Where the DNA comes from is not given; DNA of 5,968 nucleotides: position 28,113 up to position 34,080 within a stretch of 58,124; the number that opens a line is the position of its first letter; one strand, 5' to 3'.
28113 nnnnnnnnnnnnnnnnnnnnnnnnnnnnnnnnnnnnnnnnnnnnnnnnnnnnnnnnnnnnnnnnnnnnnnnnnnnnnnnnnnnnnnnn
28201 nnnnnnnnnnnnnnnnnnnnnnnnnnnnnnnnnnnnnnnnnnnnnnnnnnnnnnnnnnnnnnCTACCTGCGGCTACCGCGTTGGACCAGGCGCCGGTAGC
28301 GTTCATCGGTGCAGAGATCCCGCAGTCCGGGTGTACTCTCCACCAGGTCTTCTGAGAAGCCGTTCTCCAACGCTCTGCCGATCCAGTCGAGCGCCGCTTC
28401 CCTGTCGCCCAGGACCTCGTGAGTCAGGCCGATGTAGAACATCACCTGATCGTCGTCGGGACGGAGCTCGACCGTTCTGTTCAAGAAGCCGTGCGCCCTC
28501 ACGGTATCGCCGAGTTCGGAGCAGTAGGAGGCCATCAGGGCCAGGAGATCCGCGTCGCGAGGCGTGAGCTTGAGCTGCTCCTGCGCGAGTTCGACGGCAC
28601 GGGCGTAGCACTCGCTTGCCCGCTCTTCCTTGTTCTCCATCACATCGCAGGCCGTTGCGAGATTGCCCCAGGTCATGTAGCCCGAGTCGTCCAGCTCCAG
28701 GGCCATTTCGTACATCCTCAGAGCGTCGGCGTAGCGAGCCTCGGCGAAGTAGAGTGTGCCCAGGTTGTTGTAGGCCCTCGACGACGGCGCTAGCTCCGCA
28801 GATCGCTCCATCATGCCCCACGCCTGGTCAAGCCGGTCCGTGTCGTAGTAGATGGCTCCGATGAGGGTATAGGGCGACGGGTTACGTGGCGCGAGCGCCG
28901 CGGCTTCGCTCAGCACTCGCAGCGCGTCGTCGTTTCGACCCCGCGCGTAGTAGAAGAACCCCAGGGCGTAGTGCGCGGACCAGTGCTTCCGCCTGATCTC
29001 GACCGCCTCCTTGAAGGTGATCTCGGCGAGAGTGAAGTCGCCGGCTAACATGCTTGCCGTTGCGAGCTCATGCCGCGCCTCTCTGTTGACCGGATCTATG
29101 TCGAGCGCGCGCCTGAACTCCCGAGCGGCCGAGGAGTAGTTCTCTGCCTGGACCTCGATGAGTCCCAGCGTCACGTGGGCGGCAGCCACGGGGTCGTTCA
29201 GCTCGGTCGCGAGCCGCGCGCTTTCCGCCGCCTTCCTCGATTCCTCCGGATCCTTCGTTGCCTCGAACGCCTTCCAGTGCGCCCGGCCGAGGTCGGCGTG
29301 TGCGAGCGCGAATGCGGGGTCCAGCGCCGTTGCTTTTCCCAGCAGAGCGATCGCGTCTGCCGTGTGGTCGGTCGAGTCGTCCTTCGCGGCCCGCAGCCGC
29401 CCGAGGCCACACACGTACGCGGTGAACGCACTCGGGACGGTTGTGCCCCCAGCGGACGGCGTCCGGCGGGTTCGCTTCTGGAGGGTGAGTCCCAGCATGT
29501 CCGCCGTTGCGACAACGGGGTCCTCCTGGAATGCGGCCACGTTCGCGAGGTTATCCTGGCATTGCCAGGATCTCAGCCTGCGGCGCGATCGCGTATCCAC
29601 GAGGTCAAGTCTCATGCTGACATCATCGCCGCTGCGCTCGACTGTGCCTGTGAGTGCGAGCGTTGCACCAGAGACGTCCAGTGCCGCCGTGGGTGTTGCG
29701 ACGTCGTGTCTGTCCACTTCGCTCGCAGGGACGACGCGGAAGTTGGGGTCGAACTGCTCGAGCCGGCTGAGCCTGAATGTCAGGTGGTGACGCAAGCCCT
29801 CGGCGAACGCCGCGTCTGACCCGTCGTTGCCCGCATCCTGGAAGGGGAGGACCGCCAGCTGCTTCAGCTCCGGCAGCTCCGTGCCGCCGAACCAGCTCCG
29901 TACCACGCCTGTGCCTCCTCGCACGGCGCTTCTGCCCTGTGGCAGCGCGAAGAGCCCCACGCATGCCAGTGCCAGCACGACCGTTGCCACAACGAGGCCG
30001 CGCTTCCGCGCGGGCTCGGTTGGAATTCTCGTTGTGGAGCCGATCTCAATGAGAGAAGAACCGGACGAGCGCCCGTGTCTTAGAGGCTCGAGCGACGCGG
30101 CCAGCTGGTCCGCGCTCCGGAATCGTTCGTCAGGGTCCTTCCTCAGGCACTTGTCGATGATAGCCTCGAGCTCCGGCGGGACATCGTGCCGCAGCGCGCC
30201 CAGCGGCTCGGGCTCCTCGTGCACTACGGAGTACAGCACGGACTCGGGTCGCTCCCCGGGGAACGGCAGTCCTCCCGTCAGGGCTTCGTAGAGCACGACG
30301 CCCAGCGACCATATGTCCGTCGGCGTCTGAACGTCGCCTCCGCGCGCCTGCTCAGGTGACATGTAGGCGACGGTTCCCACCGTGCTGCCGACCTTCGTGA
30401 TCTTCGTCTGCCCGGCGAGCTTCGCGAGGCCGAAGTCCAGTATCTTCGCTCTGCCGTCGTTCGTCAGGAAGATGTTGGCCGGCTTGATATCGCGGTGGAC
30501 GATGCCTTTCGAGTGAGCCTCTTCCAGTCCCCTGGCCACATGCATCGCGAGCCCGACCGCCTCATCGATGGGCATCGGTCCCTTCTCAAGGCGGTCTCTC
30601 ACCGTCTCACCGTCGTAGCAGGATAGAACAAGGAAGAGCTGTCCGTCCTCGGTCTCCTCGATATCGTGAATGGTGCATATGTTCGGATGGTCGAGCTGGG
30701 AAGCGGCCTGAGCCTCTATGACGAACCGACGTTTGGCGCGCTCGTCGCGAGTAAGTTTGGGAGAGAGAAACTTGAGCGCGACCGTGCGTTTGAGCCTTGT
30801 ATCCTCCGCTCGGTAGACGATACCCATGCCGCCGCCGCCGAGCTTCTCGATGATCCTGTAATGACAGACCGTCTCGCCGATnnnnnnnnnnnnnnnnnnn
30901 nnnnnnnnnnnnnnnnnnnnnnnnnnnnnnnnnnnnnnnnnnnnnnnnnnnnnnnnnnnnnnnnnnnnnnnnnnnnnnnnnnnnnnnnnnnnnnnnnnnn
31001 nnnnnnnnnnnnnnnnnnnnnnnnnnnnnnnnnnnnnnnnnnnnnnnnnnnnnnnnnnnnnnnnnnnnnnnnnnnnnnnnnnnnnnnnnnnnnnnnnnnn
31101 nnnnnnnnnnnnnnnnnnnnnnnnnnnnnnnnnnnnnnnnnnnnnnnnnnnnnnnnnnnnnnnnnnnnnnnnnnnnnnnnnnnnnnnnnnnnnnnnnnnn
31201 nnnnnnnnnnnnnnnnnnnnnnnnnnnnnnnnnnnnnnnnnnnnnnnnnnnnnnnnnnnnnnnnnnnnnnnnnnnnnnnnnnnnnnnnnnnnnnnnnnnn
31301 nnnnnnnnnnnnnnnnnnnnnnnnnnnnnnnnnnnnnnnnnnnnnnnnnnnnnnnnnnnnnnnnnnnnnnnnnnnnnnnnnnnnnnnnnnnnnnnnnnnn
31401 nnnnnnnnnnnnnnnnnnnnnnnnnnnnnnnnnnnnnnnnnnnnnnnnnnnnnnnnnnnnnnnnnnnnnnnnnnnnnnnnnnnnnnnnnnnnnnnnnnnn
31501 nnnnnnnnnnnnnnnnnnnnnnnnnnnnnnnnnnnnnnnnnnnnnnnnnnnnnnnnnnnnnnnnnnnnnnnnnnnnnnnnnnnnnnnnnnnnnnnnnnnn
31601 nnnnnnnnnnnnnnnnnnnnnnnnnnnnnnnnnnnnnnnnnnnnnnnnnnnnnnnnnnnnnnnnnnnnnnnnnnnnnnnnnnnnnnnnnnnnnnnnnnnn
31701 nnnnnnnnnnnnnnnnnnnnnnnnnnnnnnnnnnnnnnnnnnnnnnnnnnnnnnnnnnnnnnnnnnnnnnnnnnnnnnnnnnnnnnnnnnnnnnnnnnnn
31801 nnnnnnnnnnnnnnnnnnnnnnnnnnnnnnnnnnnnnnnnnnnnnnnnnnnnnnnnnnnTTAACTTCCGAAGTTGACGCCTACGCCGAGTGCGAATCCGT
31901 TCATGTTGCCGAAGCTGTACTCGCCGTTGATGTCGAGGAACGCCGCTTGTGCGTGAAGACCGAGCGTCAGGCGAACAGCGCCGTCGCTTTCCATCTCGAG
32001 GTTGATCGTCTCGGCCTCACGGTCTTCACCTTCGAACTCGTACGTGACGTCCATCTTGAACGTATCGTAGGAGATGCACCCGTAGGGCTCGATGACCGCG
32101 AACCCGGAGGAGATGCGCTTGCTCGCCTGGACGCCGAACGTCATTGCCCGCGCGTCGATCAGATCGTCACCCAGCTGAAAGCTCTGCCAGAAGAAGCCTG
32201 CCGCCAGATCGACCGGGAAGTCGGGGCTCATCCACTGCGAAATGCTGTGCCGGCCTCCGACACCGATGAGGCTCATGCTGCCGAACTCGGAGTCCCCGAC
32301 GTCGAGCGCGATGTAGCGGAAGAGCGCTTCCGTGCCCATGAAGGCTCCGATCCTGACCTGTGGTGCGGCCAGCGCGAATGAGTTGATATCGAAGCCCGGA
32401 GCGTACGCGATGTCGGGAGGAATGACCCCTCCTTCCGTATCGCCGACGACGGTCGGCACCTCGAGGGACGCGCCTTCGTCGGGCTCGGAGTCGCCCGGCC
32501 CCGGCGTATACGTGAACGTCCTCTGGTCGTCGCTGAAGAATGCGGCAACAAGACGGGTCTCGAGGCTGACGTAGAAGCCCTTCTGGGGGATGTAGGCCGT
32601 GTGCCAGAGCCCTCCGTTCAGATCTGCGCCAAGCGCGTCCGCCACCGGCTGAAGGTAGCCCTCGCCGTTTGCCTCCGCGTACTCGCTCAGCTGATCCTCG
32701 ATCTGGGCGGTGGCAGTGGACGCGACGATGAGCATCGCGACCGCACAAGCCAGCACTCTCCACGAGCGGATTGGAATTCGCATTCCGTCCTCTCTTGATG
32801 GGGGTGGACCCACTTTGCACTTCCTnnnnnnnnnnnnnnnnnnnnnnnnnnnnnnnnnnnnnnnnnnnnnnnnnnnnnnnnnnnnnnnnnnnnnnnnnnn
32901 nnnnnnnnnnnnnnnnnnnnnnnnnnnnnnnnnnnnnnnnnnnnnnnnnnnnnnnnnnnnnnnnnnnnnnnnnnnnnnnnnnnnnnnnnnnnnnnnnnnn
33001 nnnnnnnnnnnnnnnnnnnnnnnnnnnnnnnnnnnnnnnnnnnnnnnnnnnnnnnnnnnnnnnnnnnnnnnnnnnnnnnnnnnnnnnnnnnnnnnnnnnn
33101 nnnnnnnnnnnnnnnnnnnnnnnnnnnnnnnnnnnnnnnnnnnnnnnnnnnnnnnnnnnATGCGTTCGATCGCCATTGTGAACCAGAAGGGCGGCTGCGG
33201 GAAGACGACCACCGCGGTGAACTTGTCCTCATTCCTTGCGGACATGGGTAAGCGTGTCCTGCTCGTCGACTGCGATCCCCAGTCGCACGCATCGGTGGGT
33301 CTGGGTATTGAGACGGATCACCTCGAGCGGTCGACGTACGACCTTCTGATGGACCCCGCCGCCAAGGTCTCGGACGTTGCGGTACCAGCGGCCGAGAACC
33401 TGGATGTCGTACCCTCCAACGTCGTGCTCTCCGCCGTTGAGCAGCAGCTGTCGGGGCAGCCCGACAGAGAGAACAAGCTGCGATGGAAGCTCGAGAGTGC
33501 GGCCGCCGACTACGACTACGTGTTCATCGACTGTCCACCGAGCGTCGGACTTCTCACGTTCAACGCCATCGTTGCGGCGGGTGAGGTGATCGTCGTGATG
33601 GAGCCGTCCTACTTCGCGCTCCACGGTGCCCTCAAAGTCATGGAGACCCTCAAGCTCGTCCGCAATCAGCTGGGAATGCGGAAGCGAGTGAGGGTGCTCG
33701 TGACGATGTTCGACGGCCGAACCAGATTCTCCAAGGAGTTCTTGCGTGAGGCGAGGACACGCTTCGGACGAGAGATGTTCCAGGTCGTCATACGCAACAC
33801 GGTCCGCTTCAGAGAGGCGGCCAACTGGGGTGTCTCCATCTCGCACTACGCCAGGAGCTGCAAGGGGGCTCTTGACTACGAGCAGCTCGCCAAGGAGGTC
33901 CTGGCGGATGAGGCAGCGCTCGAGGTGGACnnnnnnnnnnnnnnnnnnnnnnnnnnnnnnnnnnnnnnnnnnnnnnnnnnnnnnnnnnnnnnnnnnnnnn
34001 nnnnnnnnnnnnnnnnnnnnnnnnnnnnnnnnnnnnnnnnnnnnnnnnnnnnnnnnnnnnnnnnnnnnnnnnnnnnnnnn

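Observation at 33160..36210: ParA ATPase fused to an AMPK-beta-type glycogen-binding module, with a degenerate MinD-like ATPase and an orphan protein: candidate glycogen-granule positioning system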

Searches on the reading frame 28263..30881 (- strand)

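Call 36: search_protein_families(library=pfam, proteins=[window:28263-30881:-], max_evalue=0.001)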
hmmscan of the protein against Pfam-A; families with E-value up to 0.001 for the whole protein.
window:28263-30881:- (872 aa): 19 families
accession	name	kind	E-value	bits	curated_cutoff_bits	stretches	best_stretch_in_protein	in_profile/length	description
PF00069.31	Pkinase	-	1.6e-52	178.9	31.7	1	8-256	1-254/263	Protein kinase domain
PF07714.23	PK_Tyr_Ser-Thr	-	9.5e-38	130.4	23.1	1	10-254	3-249/258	Protein tyrosine and serine/threonine kinase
PF07719.23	TPR_2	-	2.1e-23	80.9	27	1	635-667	2-34/34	Tetratricopeptide repeat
PF00515.34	TPR_1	-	1.2e-20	72.8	27.8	1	702-731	2-31/34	Tetratricopeptide repeat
PF13414.12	TPR_11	-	1.5e-19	69.8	26.8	1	644-680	4-40/42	TPR repeat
PF14559.12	TPR_19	-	3.3e-19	69.4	25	2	577-639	2-63/68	Tetratricopeptide repeat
PF13431.12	TPR_17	-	1.6e-17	62.7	24.4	0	623-654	2-33/34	Tetratricopeptide repeat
PF13424.12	TPR_12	-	3.6e-17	62.8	30.1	1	672-731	7-75/77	Tetratricopeptide repeat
PF13428.12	TPR_14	-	1.4e-14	53.6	23.5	0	635-672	2-39/44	Tetratricopeptide repeat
PF13432.12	TPR_16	-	3.4e-14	53.4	32.7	1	571-629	2-60/65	Tetratricopeptide repeat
PF13181.12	TPR_8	-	1.6e-13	50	25.7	0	702-731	2-31/34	Tetratricopeptide repeat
PF23914.1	TPR_CcmH_CycH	-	4.1e-10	40.2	42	1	567-668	51-155/158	Cytochrome c-type biogenesis protein H TPR domain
PF13371.12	TPR_9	-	1.6e-07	31.6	35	0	643-702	4-63/73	Tetratricopeptide repeat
PF12895.13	ANAPC3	-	5.2e-07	30.3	27.2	0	580-659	3-81/82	Anaphase-promoting complex, cyclosome, subunit 3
PF25063.1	ARM_TT21_C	-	7.4e-06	26.4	35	0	673-739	100-167/209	Tetratricopeptide repeat protein 21 C-terminal ARM domain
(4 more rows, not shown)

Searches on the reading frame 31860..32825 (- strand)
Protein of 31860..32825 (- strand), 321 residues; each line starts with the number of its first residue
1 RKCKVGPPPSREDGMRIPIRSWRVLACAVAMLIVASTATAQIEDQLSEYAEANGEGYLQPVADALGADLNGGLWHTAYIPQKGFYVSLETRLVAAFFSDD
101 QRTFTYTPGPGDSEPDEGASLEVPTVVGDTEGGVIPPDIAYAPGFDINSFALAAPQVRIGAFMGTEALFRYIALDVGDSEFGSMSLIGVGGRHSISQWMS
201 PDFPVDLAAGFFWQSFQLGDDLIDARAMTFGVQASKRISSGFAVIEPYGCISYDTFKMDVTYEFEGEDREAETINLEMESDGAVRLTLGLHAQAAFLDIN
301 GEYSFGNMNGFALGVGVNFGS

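Call 36: search_protein_families(library=pfam, proteins=[window:31860-32825:-], max_evalue=0.001)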
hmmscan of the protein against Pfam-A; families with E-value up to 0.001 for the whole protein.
window:31860-32825:- (321 aa): 1 family
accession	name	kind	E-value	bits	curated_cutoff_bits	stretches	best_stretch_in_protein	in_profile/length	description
PF20230.4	DUF6588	-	3.4e-39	135.3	27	1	25-319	7-319/319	Family of unknown function (DUF6588)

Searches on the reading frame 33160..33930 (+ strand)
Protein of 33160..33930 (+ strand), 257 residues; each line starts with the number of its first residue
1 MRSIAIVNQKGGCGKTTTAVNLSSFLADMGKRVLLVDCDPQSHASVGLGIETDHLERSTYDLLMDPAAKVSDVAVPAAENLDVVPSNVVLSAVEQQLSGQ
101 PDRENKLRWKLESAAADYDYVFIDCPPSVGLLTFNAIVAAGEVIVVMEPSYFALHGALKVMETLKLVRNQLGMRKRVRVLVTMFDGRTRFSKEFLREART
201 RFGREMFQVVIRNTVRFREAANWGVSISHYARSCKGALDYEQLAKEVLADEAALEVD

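Call 37: search_solved_structures(query=window:33160-33930:+, max_evalue=1e-10, show_alignments=3)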
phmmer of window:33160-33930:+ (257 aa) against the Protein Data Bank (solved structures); distinct sequences matched with E-value up to 1e-10: 15.
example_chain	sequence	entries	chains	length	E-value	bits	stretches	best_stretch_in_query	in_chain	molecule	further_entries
8ray_B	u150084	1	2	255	3.6e-51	177.2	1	2-248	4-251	ParA family protein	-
1wcv_1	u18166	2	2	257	1.2e-47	165.7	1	2-249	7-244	SEGREGATION PROTEIN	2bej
2bek_A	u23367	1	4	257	1.7e-46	162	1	2-249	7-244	SEGREGATION PROTEIN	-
4pfs_A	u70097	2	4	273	1.2e-38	136.3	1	2-248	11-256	Cobyrinic Acid a,c-diamide synthase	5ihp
5if9_A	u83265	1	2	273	1.2e-38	136.3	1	2-248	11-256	Cobyrinic Acid a,c-diamide synthase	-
6iub_A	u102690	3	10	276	1.1e-36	129.8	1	4-248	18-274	SpoOJ regulator (Soj)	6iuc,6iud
8jmj_A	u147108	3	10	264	1.2e-35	126.4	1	4-248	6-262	SpoOJ regulator (Soj)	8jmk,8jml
1ion_A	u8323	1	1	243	8.6e-18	68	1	2-247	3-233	PROBABLE CELL DIVISION INHIBITOR MIND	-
1g3q_A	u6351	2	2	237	8.4e-16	61.5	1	2-247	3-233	CELL DIVISION INHIBITOR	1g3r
7dut_A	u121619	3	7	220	7.7e-15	58.4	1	4-167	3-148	SOJ protein (Soj)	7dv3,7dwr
6non_A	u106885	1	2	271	1.8e-14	57.2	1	1-167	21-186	Cobyrinic acid ac-diamide synthase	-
6noo_A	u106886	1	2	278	1.9e-14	57.1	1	1-167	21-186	Maintenance of carboxysome positioning A protein, MCDA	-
6nop_B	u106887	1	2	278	2.4e-13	53.4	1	1-167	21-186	Cobyrinic acid ac-diamide synthase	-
3pg5_A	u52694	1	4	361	3.8e-11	46.3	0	1-70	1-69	Uncharacterized protein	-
1f48_A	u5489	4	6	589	9.9e-11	44.9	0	9-104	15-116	ARSENITE-TRANSLOCATING ATPASE | ARSENICAL PUMP-DRIVING ATPASE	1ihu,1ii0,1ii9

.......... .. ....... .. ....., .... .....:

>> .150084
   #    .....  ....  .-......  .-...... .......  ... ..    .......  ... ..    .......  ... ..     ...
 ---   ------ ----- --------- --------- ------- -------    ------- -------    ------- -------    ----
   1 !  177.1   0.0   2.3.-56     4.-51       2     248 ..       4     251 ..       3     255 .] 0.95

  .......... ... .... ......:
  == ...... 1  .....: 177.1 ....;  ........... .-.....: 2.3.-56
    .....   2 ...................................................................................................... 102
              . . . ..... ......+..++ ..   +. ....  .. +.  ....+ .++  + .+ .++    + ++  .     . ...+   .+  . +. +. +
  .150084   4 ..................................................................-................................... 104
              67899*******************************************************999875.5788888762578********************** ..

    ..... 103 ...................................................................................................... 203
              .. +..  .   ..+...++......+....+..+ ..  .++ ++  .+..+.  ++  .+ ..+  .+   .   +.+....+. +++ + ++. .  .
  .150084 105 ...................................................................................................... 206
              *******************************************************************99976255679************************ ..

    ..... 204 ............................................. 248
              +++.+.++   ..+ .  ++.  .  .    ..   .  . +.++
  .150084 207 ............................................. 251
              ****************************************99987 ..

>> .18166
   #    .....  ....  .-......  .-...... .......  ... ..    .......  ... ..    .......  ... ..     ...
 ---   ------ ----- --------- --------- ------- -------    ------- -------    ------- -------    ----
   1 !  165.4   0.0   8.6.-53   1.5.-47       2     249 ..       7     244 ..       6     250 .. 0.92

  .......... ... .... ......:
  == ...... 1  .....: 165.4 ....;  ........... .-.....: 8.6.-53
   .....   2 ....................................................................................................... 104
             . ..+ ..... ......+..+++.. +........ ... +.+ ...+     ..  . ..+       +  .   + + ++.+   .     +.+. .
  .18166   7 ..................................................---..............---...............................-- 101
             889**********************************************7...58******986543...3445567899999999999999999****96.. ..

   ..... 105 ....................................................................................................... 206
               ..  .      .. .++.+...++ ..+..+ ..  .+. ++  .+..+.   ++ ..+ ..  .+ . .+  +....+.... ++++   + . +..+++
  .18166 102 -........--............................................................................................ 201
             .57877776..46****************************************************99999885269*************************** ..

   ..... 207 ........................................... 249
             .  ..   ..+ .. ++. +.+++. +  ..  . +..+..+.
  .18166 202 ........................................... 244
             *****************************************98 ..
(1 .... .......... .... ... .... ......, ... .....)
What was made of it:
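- Closest known: Chromosomal ParABS. Same: The gene 1 ATPase domain is most similar to chromosomal ParA: M. xanthus 8ray at E 3.6e-51 and T. thermophilus Soj at E 1e-47 (call 37).
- Closest known: McdAB carboxysome positioning and other ParA/MinD cargo systems. Different: The McdA match is weak (6noo, E 2e-14, call 37).
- Closest known: MinD. Different: The sequence is closer to Soj than to MinD (MinD at E 1e-16 to 1e-18, call 37).
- The ATPase domain is Soj-like: M. xanthus ParA at E 3.6e-51 (call 37). The ATPase is closest to chromosomal Soj/ParA (call 37).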
